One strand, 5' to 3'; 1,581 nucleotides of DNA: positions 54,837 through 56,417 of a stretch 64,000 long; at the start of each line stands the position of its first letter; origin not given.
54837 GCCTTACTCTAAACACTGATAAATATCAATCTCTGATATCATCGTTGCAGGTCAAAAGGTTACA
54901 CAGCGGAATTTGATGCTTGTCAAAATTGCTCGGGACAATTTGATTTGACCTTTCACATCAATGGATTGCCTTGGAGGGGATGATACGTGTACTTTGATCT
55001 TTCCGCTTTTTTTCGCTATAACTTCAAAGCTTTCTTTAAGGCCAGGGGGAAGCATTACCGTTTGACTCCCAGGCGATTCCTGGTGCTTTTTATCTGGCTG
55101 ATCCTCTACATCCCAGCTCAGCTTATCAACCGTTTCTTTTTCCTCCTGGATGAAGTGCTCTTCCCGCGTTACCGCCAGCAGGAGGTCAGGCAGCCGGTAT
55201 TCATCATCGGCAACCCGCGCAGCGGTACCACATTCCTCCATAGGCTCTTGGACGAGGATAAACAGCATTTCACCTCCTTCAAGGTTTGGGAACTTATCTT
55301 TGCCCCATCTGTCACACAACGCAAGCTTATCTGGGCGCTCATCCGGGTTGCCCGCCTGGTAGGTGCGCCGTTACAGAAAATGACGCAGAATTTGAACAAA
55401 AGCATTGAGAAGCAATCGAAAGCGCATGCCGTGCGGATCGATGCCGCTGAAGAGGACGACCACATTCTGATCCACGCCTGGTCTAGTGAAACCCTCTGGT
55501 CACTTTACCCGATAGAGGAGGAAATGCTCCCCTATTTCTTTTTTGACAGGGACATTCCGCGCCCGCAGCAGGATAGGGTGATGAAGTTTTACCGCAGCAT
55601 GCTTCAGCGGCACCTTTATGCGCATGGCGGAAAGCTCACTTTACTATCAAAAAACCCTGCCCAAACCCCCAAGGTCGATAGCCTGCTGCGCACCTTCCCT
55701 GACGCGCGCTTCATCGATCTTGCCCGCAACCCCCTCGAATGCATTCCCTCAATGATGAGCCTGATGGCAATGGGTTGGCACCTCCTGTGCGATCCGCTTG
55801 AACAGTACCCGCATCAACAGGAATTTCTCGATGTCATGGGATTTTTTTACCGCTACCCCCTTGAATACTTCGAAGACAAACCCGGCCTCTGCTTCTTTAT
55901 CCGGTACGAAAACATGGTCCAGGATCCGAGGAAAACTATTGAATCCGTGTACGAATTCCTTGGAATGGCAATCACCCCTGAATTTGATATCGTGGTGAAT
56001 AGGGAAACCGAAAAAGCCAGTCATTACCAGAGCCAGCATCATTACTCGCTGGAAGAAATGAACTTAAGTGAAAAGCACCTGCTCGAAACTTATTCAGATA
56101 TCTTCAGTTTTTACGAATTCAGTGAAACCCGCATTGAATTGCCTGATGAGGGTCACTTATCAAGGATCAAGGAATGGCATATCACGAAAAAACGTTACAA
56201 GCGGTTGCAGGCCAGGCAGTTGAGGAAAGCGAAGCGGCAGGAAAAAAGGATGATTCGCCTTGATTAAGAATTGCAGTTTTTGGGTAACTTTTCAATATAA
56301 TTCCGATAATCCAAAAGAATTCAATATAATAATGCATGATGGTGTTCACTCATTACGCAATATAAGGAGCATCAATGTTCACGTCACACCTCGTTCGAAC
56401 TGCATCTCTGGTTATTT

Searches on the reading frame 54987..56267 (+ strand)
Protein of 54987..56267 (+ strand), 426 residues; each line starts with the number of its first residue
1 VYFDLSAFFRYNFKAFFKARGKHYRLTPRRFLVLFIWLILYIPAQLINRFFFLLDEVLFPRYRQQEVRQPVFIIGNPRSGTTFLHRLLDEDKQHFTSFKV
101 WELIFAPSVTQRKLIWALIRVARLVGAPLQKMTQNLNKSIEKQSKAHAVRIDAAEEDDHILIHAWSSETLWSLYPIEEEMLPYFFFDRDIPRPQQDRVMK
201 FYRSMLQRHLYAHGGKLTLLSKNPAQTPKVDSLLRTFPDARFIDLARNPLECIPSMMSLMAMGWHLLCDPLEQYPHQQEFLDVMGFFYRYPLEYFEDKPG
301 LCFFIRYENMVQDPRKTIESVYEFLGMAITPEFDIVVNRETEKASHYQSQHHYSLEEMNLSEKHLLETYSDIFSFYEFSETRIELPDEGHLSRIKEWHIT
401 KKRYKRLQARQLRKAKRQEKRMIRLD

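Call 67: search_protein_families(library=pfam, proteins=[window:54987-56267:+], max_evalue=0.0001)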
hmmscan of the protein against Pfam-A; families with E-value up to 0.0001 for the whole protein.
window:54987-56267:+ (426 aa): 2 families
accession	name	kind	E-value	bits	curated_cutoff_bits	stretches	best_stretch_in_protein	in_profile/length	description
PF13469.12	Sulfotransfer_3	-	5.1e-31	109.1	27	1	70-329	1-214/216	Sulfotransferase family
PF00685.33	Sulfotransfer_1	-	3.3e-13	50.1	22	1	70-356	3-203/255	Sulfotransferase domain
